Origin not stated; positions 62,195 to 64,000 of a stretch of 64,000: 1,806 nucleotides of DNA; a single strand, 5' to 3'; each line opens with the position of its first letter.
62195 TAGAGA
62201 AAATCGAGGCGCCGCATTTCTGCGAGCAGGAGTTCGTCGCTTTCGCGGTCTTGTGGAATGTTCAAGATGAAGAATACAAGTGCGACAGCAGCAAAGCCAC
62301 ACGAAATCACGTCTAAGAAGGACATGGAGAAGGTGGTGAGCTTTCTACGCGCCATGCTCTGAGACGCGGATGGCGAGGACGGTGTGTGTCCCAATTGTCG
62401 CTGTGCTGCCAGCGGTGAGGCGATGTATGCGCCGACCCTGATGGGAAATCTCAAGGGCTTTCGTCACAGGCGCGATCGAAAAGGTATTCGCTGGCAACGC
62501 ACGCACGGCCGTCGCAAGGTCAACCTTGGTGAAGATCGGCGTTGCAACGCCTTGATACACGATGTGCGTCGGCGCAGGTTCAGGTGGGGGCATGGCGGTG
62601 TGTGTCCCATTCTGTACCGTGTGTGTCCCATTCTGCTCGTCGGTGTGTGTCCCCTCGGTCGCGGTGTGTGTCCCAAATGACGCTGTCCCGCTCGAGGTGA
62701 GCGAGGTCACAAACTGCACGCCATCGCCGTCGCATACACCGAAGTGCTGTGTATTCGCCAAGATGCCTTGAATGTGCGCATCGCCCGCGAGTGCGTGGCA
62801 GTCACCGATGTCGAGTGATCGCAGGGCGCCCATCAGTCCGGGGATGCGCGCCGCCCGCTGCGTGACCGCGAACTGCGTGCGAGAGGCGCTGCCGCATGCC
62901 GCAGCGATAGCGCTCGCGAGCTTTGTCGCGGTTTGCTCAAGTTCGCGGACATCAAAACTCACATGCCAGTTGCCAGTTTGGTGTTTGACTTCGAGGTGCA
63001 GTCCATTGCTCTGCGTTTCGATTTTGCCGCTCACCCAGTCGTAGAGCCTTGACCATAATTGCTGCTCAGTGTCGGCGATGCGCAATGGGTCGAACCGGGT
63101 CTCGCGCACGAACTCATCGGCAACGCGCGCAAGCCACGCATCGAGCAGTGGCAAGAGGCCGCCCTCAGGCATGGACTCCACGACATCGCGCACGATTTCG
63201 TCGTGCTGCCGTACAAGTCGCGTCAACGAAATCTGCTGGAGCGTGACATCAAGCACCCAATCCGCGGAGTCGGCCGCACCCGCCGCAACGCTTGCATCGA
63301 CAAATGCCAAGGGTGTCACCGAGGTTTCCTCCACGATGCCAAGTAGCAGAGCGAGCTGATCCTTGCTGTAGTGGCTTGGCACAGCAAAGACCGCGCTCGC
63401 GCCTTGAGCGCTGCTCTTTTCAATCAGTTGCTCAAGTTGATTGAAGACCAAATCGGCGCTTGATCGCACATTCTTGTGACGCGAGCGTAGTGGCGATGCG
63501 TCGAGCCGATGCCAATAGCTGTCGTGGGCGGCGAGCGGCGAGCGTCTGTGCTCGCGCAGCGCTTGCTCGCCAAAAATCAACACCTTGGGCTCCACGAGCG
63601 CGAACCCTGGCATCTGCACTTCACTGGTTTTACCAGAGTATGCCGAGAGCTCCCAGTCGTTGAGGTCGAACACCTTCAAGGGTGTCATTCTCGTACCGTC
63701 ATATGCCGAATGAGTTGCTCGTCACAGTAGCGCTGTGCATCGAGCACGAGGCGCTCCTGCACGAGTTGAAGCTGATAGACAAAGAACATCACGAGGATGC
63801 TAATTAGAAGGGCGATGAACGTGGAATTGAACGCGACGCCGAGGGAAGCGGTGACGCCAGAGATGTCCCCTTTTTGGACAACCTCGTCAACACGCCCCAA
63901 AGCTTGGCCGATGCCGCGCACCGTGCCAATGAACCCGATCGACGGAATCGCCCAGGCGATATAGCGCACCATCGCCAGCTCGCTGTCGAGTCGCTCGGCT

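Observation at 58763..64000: MotA/ExbB-like channel + actin/Hsp70-like protein + two TM-coiled-coil-vWA proteins + two lipoproteins in one operon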

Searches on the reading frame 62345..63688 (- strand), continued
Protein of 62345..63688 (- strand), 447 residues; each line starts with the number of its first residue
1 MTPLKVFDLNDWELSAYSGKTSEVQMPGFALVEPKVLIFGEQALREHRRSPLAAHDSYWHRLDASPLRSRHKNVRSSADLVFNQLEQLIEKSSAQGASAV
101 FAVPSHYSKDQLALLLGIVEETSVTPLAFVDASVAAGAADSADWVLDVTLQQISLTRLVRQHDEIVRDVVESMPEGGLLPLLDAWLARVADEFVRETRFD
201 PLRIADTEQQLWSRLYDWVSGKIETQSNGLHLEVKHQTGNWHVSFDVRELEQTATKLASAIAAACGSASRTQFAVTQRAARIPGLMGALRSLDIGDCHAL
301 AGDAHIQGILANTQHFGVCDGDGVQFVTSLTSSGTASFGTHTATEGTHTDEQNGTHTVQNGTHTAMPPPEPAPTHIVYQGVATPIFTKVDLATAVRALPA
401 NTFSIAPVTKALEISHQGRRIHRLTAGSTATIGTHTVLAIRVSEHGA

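Call 60: search_protein_families(library=pfam, proteins=[L006:1062-2597:+, L006:3057-3854:+, L006:3891-5183:+, L006:5229-6761:+, L006:8908-9153:+, L006:11227-12312:+, L006:12312-13304:+, L006:13315-14073:+, L006:14073-14789:+], max_evalue=0.05)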
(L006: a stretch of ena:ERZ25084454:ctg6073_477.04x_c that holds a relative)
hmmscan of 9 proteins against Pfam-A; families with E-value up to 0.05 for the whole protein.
L006:1062-2597:+ (511 aa): 6 families
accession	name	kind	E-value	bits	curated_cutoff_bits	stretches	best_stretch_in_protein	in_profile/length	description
PF13424.12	TPR_12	-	3.9e-07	30.6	30.1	1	215-281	8-74/77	Tetratricopeptide repeat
PF03544.19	TonB_C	-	1.3e-05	26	24.6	1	428-483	12-67/79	Gram-negative bacterial TonB protein C-terminal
PF07719.23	TPR_2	-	6.3e-05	23.2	27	0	254-279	3-28/34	Tetratricopeptide repeat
PF24885.1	TPR_NPHP3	-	0.00058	19.8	100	0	213-282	95-171/239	Nephrocystin-3 TPR domain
PF17874.7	TPR_MalT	-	0.00081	19.2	45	1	169-284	81-193/336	MalT-like TPR region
PF00515.34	TPR_1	-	0.029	14.6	27.8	0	174-197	7-30/34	Tetratricopeptide repeat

L006:3057-3854:+ (265 aa): 1 family
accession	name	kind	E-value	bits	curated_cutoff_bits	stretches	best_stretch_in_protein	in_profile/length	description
PF19908.4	DUF6381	-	0.046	13.9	26.6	0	236-261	18-43/62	Family of unknown function (DUF6381)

L006:3891-5183:+ (430 aa): 0 families

L006:5229-6761:+ (510 aa): 10 families
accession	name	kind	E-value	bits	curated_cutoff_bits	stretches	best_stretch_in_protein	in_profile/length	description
PF07719.23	TPR_2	-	1.6e-09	37.6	27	1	188-215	7-34/34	Tetratricopeptide repeat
PF00515.34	TPR_1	-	4.7e-09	36.1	27.8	1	188-215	7-34/34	Tetratricopeptide repeat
PF13414.12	TPR_11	-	1.5e-07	31.4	26.8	1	199-225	11-37/42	TPR repeat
PF13181.12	TPR_8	-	1.8e-05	24.9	25.7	0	197-215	16-34/34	Tetratricopeptide repeat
PF13428.12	TPR_14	-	0.00012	22.8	23.5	0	188-225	7-44/44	Tetratricopeptide repeat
PF14559.12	TPR_19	-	0.00026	21.7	25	1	192-225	1-34/68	Tetratricopeptide repeat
PF13176.12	TPR_7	-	0.00048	20.5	27.9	0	338-365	2-29/36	Tetratricopeptide repeat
PF13432.12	TPR_16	-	0.001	19.9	32.7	1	187-227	2-42/65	Tetratricopeptide repeat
PF23914.1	TPR_CcmH_CycH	-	0.0025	18.1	42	1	192-228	60-96/158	Cytochrome c-type biogenesis protein H TPR domain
PF13424.12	TPR_12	-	0.0056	17.3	30.1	0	324-364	34-74/77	Tetratricopeptide repeat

L006:8908-9153:+ (81 aa): 0 families

L006:11227-12312:+ (361 aa): 3 families
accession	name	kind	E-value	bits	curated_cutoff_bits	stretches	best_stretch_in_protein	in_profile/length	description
PF13519.12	VWA_2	-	0.0015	19.6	27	1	164-289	1-106/107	von Willebrand factor type A domain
PF06818.20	Fez1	-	0.0076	17.2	34.4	1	58-136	27-105/199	Fez1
PF09730.14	BicD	-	0.044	12.4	27.9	0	37-125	248-333/718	Microtubule-associated protein Bicaudal-D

L006:12312-13304:+ (330 aa): 2 families
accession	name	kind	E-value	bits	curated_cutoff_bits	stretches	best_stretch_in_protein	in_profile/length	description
PF11887.13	Mce4_CUP1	-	0.0038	17.3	32.6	1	50-121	91-162/222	Cholesterol uptake porter CUP1 of Mce4, putative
PF13519.12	VWA_2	-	0.022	15.8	27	0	155-187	1-38/107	von Willebrand factor type A domain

L006:13315-14073:+ (252 aa): 0 families

L006:14073-14789:+ (238 aa): 0 families

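Call 69: find_encoding_contigs(protein=P0001, flank=10000, max_places=2)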
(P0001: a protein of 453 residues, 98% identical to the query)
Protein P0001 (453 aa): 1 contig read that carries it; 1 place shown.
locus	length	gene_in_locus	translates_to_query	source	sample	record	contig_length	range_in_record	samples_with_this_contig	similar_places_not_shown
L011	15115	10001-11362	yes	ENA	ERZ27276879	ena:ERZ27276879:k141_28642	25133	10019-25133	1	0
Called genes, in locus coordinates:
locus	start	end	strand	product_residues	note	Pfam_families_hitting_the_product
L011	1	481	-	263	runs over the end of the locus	-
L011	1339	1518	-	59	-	PF01206:TusA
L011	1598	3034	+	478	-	PF13424:TPR_12 (faint), PF07719:TPR_2 (faint)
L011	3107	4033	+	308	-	-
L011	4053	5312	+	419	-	-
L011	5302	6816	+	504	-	PF14559:TPR_19 (faint), PF00515:TPR_1 (faint)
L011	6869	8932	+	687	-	PF13620:CarboxypepD_reg (faint), PF08308:PEGA, PF03781:FGE-sulfatase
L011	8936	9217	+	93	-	-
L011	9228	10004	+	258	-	PF01618:MotA_ExbB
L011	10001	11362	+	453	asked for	-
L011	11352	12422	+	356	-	PF13519:VWA_2 (weak)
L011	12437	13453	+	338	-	-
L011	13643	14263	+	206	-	-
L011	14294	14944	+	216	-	-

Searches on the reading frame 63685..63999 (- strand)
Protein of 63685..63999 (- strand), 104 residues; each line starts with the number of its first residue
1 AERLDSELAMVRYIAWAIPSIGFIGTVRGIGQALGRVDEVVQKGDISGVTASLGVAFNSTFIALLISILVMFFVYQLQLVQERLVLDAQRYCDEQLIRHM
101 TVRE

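Call 3: search_protein_families(library=pfam, proteins=[window:63685-63999:-], max_evalue=0.1)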
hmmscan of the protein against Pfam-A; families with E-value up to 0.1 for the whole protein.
window:63685-63999:- (104 aa): 2 families
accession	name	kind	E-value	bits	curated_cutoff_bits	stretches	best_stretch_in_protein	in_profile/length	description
PF01618.21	MotA_ExbB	-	3.2e-13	50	22.9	1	2-87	40-124/127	MotA/TolQ/ExbB proton channel family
PF08636.15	Pkr1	-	0.038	14.6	27.7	1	47-75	14-42/73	ER protein Pkr1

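Call 6: search_protein_families(library=padloc, proteins=[window:63685-63999:-], max_evalue=0.1)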
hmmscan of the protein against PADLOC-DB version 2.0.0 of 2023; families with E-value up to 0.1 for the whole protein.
window:63685-63999:- (104 aa): 2 families
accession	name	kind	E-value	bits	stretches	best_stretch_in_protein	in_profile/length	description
PDLC00636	ZorA2|ZorA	-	0.0006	16.8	1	16-87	47-118/461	MotA/ExbB/TolQ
PDLC00635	ZorA2|ZorA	-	0.0088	13.1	1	4-90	39-125/505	MotA/ExbB/TolQ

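Call 7: search_protein_families(library=ncbifam, proteins=[window:63685-63999:-], max_evalue=0.1)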
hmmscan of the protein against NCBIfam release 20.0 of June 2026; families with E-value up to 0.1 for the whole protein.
window:63685-63999:- (104 aa): 3 families
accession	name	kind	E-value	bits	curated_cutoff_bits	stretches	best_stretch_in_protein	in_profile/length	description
TIGR02796.1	tolQ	equivalog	9.1e-06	25.6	221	1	2-90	117-205/216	protein TolQ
TIGR02805.1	exbB2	equivalog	0.001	19.2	135.35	1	4-74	51-120/138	TonB-system energizer ExbB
NF033917.0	antiphage_ZorA_4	subfamily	0.037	13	500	1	23-73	75-124/413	anti-phage ZorAB system protein ZorA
